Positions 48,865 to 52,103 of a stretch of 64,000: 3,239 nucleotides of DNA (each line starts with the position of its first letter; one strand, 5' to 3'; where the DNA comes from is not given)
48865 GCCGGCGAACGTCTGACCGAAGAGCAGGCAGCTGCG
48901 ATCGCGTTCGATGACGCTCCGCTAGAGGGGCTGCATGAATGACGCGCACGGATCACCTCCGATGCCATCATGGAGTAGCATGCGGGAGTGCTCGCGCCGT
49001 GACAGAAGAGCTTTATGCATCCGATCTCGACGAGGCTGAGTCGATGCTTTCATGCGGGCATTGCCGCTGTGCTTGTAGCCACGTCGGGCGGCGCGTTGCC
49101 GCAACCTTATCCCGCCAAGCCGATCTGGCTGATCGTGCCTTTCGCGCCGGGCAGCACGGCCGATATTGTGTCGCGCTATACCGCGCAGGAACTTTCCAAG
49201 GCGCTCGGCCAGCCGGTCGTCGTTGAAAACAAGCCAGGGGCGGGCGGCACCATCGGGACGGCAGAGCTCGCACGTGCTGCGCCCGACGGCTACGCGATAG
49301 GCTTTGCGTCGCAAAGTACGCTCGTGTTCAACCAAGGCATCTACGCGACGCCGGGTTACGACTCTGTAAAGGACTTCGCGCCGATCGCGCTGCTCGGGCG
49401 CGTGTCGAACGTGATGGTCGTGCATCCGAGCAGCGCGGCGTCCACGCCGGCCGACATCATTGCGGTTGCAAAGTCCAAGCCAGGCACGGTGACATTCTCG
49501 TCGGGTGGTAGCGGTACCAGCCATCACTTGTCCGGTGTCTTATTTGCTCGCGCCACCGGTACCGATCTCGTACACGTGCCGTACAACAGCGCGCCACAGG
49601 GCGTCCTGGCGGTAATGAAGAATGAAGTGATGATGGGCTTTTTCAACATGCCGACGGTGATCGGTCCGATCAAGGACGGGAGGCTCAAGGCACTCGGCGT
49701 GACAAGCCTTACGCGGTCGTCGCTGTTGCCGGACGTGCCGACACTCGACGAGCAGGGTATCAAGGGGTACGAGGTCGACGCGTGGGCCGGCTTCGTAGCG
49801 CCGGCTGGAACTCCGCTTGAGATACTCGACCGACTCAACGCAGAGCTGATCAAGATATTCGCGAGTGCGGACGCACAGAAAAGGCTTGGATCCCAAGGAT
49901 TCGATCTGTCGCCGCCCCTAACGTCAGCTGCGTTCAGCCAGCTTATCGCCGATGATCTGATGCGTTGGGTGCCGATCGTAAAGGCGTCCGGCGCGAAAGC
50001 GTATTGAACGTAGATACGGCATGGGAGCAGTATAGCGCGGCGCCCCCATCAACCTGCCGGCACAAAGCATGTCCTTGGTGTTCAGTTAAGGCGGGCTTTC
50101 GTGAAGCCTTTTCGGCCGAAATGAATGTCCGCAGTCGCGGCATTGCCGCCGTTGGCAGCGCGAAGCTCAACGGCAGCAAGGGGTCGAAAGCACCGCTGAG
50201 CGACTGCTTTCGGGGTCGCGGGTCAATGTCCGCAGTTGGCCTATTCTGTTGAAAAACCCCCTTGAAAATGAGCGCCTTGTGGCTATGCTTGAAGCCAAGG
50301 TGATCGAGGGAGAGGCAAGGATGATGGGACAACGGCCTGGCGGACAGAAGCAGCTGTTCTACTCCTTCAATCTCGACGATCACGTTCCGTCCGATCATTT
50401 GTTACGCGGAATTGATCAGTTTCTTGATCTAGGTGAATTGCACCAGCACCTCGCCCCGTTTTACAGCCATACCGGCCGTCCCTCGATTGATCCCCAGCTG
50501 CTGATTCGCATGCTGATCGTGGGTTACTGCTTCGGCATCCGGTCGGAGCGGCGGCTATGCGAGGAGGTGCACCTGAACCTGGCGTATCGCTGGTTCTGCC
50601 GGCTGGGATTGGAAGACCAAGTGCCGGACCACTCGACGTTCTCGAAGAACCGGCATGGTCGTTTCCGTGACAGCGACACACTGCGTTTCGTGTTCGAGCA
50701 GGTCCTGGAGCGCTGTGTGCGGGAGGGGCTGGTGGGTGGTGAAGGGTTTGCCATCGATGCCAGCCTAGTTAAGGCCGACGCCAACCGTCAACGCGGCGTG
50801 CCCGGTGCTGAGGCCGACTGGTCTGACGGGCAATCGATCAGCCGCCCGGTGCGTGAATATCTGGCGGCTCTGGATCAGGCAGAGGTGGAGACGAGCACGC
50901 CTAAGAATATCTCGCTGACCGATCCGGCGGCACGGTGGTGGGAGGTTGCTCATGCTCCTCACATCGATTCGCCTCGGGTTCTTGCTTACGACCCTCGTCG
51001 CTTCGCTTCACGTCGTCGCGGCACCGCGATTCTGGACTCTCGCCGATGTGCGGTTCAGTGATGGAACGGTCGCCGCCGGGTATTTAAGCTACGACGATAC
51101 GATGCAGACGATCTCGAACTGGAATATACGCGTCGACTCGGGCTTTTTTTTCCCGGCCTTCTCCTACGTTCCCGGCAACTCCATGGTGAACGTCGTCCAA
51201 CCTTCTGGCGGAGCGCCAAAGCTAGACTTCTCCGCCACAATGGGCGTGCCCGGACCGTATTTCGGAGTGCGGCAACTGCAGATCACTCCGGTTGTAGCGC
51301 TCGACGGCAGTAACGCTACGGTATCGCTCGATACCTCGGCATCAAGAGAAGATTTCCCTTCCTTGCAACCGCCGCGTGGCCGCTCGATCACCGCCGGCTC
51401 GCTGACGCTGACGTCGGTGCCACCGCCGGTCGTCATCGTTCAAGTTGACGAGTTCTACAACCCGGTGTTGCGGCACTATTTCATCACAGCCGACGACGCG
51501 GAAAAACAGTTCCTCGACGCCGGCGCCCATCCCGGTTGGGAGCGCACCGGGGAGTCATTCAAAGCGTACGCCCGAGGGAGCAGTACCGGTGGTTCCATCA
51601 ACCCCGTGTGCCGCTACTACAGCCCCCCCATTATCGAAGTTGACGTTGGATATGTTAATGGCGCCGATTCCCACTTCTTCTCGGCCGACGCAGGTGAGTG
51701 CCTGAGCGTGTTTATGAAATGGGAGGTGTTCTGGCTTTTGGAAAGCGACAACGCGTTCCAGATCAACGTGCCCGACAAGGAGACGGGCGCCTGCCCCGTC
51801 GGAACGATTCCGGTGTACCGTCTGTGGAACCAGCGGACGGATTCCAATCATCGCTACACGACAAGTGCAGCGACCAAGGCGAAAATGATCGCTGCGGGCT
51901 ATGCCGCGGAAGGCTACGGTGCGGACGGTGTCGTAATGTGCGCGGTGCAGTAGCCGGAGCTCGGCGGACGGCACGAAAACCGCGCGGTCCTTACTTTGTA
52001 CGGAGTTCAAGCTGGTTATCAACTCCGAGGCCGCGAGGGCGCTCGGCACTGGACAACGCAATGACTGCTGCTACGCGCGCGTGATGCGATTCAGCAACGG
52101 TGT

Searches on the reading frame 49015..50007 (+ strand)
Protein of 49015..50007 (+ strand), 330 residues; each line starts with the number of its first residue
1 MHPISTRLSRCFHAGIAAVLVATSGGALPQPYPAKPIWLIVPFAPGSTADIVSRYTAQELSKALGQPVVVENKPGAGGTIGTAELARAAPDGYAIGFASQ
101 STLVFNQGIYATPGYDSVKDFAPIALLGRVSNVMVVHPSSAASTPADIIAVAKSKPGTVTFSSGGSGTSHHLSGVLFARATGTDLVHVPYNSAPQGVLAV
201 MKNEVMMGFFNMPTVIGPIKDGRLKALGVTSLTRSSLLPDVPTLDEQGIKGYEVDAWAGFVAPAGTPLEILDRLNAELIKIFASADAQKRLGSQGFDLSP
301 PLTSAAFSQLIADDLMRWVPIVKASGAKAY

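Call 17: search_protein_families(library=pfam, proteins=[window:49015-50007:+], max_evalue=0.01)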
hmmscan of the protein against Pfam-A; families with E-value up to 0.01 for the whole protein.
window:49015-50007:+ (330 aa): 1 family
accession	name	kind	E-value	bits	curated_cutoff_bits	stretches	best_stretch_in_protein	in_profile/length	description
PF03401.19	TctC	-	1.5e-65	221.9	27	1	52-326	1-273/274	Tripartite tricarboxylate transporter family receptor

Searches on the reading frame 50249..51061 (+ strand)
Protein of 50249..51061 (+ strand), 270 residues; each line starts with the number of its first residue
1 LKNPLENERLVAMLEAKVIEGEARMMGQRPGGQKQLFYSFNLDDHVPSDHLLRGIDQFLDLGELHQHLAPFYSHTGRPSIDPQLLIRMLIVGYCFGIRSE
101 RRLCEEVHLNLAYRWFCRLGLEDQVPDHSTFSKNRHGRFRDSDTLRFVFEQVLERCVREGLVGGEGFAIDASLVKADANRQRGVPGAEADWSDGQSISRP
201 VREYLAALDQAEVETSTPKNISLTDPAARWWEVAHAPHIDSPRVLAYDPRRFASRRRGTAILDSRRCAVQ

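Call 17: search_protein_families(library=pfam, proteins=[window:50249-51061:+], max_evalue=0.01)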
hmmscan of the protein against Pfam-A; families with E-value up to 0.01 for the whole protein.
window:50249-51061:+ (270 aa): 1 family
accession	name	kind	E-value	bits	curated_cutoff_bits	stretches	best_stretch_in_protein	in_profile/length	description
PF05598.16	DUF772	-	5.7e-27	94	23.1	1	76-152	1-74/74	Transposase domain (DUF772)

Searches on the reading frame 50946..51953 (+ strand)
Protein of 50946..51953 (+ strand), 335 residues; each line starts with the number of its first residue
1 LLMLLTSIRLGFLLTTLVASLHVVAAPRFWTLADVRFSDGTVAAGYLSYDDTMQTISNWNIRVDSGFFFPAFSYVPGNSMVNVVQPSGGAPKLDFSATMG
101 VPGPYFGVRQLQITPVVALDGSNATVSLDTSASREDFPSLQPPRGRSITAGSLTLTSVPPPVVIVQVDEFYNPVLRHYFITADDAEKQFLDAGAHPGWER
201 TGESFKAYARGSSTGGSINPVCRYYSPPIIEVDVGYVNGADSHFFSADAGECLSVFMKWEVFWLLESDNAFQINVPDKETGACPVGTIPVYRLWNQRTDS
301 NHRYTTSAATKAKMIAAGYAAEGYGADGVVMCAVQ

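Call 17: search_protein_families(library=pfam, proteins=[window:50946-51953:+], max_evalue=0.01)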
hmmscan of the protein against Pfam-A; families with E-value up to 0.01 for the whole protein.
window:50946-51953:+ (335 aa): 1 family
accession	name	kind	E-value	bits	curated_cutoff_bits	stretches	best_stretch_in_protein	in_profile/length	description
PF18885.6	DUF5648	-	4.7e-13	50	25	1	238-325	8-82/134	Domain of unknown function (DUF5648)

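Call 30: search_protein_families(library=ncbifam, proteins=[window:50946-51953:+], max_evalue=0.01)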
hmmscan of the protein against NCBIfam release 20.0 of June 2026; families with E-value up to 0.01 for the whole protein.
window:50946-51953:+ (335 aa): 0 families

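Call 62: search_protein_families(library=phrogs, proteins=[window:50946-51953:+], max_evalue=0.01)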
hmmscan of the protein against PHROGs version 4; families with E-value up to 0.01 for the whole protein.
window:50946-51953:+ (335 aa): 0 families

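Call 75: predict_structure(alignment_id=A7)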
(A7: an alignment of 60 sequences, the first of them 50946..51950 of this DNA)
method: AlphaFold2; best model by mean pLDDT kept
length: 335 residues; sequences in the alignment: 60
mean_pLDDT: 75.5   pTM: 0.67
mean pLDDT of the five models: 75.5, 74.0, 73.0, 71.6, 68.4
residues with pLDDT >= 90: 123; 70-90: 61; 50-70: 120; < 50: 31
segments of 3 or more residues with pLDDT < 50: 67-81, 98-108, 234-236
pLDDT, mean of each block of 10 residues (from residue 1): 72 77 62 71 70 64 53 45 56 53 45 56 57 55 64 65 94 93 97 96 96 75 85 54 91 81 88 95 96 86 96 95 96 96
secondary structure, 60 per line:
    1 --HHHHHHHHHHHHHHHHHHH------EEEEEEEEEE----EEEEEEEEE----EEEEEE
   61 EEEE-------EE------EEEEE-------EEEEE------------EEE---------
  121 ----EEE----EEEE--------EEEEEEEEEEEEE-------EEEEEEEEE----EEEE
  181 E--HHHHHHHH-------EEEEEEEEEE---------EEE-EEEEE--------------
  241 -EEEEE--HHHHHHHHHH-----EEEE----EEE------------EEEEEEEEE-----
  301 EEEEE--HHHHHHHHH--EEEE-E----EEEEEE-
elements in order: H3-21 E28-37 E42-50 E55-64 E80-84 E92-96 E109-111 E125-127 E132-135 E144-156 E164-172 E177-181 H184-191 E199-208 E218-220 E222-226 E242-246 H249-258 E264-267 E272-274 E287-295 E301-305 H308-316 E319-322 E329-334

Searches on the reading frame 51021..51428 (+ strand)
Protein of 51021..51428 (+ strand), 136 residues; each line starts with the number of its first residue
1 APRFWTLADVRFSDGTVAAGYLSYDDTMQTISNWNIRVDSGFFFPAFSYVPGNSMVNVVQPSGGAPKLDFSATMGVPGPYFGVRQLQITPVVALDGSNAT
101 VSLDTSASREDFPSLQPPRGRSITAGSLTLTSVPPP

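Call 68: find_homologous_proteins(query=window:51021-51428:+, max_evalue=0.001)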
Query seq(136 aa) (136 aa): 6 proteins with E <= 0.001 among 36 candidates.
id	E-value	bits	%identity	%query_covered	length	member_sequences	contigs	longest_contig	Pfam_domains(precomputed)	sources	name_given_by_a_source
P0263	2.3e-63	230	88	89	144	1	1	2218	-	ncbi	-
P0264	1.0e-44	170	65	96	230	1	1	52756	-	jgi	-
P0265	7.5e-43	164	64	96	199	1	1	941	-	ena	-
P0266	2.7e-35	139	60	96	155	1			-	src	-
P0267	7.6e-34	135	60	93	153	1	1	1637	-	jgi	-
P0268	2.6e-12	65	65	46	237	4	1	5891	PF18885.7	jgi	jgi:Repeat of unknown function (DUF5648)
